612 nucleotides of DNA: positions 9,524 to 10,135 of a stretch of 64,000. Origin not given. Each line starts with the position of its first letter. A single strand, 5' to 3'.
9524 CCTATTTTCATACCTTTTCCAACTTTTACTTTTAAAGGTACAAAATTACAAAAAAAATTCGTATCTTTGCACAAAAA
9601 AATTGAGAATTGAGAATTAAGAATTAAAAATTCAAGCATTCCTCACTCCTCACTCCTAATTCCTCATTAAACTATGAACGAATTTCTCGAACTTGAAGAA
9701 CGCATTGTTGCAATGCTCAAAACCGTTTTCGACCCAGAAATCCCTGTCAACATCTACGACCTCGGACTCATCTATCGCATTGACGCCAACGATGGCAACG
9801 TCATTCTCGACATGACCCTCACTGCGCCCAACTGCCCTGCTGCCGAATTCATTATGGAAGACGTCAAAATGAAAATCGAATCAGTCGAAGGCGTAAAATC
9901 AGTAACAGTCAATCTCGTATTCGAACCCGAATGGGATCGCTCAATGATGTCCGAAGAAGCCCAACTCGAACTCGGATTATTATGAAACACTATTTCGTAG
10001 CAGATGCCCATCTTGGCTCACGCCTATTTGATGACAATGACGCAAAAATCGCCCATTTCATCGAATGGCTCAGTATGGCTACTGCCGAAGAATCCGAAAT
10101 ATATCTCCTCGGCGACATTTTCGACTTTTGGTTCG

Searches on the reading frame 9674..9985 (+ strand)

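Call 39: search_protein_families(library=pfam, proteins=[window:9674-9985:+])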
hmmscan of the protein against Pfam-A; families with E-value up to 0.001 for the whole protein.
window:9674-9985:+ (103 aa): 1 family
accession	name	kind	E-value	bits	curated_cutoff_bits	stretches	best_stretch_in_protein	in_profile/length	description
PF01883.24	FeS_assembly_P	-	4e-22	78.7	23.5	1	8-79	1-71/73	Iron-sulfur cluster assembly protein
